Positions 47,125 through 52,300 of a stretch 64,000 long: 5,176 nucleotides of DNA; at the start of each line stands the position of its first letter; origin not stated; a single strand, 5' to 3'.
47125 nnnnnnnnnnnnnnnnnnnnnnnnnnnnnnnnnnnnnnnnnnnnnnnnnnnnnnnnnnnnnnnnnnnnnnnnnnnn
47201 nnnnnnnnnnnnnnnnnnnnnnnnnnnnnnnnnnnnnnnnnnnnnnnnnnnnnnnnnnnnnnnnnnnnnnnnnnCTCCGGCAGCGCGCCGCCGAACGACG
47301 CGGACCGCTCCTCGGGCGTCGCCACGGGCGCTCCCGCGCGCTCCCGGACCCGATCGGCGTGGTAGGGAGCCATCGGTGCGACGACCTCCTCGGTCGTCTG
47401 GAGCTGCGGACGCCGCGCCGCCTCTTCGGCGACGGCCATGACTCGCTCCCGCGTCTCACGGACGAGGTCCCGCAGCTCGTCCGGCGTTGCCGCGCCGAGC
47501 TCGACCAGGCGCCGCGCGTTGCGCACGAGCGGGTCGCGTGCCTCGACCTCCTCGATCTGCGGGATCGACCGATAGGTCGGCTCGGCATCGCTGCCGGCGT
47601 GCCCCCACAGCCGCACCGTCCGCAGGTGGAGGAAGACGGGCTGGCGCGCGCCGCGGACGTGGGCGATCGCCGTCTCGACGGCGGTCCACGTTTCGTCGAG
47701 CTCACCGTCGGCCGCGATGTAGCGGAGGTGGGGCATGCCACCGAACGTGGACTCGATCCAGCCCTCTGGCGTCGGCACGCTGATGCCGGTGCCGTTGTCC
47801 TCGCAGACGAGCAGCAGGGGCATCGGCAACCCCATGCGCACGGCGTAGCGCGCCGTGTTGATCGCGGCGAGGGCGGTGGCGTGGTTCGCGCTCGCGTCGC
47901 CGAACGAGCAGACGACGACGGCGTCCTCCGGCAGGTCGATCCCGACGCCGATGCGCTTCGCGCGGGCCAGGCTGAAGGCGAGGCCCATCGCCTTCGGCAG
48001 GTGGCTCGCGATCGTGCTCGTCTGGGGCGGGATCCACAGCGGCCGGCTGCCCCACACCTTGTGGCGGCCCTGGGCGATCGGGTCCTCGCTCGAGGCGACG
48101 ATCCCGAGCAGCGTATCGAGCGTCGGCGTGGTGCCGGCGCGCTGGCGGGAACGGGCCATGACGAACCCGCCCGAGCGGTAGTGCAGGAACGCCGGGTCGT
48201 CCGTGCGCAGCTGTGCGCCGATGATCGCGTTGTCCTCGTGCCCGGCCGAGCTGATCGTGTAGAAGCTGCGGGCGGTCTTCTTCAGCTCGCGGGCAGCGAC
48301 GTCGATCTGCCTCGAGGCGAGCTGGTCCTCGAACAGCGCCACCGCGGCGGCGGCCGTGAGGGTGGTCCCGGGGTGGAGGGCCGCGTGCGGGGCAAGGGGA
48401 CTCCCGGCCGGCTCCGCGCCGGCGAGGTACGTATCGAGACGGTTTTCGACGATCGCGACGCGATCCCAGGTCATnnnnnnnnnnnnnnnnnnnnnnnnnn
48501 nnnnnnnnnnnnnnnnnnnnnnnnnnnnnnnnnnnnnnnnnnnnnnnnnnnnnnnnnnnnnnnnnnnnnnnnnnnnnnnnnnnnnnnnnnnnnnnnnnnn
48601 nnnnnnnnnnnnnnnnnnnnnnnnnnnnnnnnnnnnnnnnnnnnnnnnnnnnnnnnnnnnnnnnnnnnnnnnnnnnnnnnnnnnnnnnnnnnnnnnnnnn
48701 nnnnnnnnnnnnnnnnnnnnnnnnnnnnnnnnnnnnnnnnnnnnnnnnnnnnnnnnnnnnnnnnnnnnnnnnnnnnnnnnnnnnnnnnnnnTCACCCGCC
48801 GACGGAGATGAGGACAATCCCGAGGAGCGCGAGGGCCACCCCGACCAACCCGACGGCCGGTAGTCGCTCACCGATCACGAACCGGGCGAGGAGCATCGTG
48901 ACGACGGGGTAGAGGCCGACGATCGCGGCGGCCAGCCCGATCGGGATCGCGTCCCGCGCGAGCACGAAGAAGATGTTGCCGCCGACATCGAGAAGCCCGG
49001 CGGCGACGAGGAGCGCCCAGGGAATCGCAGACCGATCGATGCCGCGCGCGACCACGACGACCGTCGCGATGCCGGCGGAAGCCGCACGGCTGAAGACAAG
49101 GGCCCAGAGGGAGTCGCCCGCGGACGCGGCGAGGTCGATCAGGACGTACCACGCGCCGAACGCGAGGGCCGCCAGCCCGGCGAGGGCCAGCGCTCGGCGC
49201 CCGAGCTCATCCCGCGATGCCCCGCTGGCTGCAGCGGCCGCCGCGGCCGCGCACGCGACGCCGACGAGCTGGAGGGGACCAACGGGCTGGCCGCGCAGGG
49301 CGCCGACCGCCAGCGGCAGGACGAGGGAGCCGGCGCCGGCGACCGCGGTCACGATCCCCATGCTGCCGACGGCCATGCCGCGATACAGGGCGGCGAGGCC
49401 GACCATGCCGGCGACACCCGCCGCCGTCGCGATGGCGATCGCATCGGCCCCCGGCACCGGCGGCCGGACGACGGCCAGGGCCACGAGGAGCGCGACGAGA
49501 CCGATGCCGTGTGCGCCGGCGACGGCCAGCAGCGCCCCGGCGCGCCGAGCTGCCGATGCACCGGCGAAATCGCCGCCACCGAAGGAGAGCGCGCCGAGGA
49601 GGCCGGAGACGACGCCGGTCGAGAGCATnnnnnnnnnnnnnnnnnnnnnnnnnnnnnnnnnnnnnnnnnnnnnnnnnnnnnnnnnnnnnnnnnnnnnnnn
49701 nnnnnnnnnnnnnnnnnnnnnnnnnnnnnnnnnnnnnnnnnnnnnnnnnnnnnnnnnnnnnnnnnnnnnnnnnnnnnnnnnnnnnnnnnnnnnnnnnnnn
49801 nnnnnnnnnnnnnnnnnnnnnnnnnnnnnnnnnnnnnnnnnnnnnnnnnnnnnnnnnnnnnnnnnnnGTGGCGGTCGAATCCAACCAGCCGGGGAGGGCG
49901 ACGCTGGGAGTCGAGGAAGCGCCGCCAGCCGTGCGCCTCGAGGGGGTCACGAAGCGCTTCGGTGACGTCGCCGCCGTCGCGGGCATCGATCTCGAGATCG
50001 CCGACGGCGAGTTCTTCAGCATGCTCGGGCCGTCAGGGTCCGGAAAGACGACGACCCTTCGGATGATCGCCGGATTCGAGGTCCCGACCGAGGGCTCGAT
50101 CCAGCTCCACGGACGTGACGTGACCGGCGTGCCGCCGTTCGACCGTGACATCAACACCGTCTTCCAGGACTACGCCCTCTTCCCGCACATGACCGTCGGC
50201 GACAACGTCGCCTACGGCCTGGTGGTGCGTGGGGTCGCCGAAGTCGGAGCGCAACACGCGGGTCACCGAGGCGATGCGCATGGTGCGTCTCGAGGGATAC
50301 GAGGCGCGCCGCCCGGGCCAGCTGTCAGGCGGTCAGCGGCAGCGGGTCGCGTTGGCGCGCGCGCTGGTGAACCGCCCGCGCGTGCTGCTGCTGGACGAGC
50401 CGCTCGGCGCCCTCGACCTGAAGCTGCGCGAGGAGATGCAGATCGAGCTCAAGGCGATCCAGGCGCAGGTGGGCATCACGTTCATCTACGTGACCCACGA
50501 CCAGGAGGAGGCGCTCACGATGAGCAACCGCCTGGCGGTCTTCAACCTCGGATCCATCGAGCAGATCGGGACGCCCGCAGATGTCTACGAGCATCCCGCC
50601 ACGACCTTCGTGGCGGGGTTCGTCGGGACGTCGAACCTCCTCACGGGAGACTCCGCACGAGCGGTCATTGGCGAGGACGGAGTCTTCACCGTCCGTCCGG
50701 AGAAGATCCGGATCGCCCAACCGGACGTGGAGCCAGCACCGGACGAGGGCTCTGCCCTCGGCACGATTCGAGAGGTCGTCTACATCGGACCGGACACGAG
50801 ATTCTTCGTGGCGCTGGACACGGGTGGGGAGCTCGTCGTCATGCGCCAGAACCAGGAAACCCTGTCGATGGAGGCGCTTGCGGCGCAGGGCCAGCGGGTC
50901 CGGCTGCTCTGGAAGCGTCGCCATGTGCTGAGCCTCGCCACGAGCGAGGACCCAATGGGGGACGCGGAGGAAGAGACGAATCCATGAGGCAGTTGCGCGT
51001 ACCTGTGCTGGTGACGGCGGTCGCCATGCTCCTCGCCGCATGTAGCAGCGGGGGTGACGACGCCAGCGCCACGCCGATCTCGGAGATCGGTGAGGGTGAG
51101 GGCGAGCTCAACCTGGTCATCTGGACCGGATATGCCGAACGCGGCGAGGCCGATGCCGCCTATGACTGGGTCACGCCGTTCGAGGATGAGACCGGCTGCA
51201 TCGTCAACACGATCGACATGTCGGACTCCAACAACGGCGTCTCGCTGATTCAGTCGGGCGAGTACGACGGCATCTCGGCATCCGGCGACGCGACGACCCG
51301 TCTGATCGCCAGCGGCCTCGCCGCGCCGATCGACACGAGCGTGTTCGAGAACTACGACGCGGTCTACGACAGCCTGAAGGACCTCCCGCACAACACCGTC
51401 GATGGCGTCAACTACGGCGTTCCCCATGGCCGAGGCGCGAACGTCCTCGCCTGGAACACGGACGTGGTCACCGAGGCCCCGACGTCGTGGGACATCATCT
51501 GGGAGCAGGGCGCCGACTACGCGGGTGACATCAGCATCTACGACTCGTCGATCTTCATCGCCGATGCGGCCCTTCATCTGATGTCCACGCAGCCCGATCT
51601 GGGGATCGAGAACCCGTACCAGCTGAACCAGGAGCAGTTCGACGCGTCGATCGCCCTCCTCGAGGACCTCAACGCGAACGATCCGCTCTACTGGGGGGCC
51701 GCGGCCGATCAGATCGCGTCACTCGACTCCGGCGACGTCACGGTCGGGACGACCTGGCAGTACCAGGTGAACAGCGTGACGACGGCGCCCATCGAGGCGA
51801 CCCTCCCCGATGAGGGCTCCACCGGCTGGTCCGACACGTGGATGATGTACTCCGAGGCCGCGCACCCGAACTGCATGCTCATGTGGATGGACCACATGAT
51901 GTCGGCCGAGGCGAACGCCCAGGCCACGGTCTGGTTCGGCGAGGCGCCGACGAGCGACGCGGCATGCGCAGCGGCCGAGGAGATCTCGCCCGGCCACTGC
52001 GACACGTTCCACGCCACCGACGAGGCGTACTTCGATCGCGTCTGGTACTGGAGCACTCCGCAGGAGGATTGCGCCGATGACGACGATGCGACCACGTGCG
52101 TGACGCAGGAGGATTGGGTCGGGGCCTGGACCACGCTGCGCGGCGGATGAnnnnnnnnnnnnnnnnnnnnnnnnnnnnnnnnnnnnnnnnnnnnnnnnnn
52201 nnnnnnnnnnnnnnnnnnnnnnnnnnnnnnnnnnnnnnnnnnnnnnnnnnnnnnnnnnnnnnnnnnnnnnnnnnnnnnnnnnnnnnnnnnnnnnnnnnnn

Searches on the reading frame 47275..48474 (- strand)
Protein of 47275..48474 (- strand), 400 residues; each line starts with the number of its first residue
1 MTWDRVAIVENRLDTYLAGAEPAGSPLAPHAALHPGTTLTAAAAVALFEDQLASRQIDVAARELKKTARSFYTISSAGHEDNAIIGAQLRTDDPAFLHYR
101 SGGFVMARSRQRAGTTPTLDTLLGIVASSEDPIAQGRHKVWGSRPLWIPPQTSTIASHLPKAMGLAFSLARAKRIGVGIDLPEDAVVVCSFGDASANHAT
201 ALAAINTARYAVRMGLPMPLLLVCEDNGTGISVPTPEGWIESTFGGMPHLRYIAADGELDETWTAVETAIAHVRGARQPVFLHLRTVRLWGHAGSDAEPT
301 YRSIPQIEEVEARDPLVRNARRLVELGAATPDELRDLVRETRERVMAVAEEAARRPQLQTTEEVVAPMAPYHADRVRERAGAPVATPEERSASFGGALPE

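Call 50: search_solved_structures(query=window:47275-48474:-, max_evalue=1e-8, show_alignments=2)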
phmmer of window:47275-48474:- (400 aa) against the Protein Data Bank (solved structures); distinct sequences matched with E-value up to 1e-8: 22.
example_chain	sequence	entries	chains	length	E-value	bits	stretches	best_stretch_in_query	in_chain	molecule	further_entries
1um9_A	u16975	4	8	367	6.2e-17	65.2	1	46-373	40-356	2-oxo acid dehydrogenase alpha subunit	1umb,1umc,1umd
1dtw_A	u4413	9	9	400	1.2e-14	57.6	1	56-357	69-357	BRANCHED-CHAIN ALPHA-KETO ACID DEHYDROGENASE ALPHA SUBUNIT | 2-OXOISOVALERATE DEHYDROGENASE ALPHA SUBUNIT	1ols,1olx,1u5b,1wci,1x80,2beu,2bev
2bff_A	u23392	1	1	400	2.3e-14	56.7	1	56-357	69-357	2-OXOISOVALERATE DEHYDROGENASE ALPHA SUBUNIT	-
1x7w_A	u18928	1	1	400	2.3e-14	56.7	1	56-357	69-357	2-oxoisovalerate dehydrogenase alpha subunit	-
1x7x_A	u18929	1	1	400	2.3e-14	56.7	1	56-357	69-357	2-oxoisovalerate dehydrogenase alpha subunit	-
1x7y_A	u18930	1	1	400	3.2e-14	56.2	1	56-357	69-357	2-oxoisovalerate dehydrogenase alpha subunit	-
1x7z_A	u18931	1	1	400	3.2e-14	56.2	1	56-357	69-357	2-oxoisovalerate dehydrogenase alpha subunit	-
2j9f_A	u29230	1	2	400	6.1e-14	55.3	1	56-357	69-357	2-OXOISOVALERATE DEHYDROGENASE ALPHA SUBUNIT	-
1olu_A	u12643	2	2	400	1.2e-13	54.3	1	56-357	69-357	2-OXOISOVALERATE DEHYDROGENASE ALPHA SUBUNIT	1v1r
1v16_A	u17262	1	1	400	4.3e-13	52.5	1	56-357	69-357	2-OXOISOVALERATE DEHYDROGENASE ALPHA SUBUNIT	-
1v1m_A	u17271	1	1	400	5.5e-13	52.2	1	56-357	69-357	2-OXOISOVALERATE DEHYDROGENASE ALPHA SUBUNIT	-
1v11_A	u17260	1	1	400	6.5e-13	51.9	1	56-357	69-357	2-OXOISOVALERATE DEHYDROGENASE ALPHA SUBUNIT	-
2bfe_A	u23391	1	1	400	7.7e-13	51.7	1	141-357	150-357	2-OXOISOVALERATE DEHYDROGENASE ALPHA SUBUNIT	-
2bfb_A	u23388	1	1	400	7.9e-13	51.6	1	57-357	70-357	2-OXOISOVALERATE DEHYDROGENASE ALPHA SUBUNIT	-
2bfc_A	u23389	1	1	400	1.5e-12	50.8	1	57-357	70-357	2-OXOISOVALERATE DEHYDROGENASE ALPHA SUBUNIT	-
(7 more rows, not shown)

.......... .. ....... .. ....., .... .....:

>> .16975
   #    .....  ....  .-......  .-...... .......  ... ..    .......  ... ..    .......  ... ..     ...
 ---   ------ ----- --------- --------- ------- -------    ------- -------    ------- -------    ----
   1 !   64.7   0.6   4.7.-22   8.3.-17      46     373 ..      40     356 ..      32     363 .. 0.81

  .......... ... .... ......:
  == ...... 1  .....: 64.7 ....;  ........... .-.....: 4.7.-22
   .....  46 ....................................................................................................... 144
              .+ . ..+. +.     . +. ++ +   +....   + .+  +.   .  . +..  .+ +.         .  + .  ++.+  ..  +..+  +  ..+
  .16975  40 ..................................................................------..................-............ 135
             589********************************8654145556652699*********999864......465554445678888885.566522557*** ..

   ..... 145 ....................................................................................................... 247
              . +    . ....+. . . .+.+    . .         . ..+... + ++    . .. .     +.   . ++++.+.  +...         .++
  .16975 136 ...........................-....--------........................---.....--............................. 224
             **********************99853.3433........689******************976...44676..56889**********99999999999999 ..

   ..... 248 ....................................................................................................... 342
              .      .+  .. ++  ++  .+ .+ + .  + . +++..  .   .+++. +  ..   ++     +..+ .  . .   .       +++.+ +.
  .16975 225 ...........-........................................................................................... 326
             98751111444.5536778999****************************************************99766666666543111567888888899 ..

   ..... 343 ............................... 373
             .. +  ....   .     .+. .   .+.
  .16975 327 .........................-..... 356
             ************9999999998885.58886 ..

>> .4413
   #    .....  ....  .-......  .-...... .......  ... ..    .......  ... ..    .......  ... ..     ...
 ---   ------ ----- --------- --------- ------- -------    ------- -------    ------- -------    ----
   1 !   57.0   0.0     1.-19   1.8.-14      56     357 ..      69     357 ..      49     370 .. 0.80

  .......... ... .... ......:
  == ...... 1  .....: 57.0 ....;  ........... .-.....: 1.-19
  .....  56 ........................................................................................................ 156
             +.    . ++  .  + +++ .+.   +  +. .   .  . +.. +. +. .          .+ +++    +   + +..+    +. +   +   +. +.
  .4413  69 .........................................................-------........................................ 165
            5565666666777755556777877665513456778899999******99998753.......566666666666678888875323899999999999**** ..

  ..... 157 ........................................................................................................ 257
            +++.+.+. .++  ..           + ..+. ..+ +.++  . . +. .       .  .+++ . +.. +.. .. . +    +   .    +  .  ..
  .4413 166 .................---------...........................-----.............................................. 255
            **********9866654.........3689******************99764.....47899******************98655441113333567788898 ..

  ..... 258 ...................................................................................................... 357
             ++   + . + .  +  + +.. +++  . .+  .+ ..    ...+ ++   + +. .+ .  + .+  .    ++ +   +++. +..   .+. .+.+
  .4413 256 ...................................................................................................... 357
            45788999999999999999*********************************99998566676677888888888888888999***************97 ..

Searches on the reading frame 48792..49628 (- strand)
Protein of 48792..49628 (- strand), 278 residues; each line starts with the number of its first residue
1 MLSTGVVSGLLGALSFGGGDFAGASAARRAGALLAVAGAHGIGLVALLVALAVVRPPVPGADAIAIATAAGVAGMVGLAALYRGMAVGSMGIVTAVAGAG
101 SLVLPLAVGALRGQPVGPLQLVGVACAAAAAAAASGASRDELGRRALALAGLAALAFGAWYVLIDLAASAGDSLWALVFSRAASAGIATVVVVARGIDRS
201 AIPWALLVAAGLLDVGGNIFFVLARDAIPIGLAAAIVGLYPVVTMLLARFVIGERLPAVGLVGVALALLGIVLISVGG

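Call 21: search_protein_families(library=pfam, proteins=[window:48792-49628:-], max_evalue=0.001)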
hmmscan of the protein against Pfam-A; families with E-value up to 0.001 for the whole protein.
window:48792-49628:- (278 aa): 1 family
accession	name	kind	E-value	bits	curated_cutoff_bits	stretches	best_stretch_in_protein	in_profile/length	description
PF00892.27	EamA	-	3.2e-16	60.3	28.2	1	146-275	3-134/135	EamA-like transporter family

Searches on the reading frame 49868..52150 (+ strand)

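Call 21: search_protein_families(library=pfam, proteins=[window:49868-52150:+], max_evalue=0.001)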
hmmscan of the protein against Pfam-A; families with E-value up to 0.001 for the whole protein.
window:49868-52150:+ (760 aa): 1 family
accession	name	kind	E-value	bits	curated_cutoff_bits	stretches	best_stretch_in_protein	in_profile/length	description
PF00005.33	ABC_tran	-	3.4e-17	63.8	25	1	39-125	3-80/137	ABC transporter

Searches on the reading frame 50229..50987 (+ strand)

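Call 21: search_protein_families(library=pfam, proteins=[window:50229-50987:+], max_evalue=0.001)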
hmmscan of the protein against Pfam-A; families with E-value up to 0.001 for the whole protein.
window:50229-50987:+ (252 aa): 2 families
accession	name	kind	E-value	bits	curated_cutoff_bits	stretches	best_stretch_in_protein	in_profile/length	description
PF08402.16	TOBE_2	-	7.4e-15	55.3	21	1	154-234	2-74/76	TOBE domain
PF00005.33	ABC_tran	-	1.7e-13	51.8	25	1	8-59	81-136/137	ABC transporter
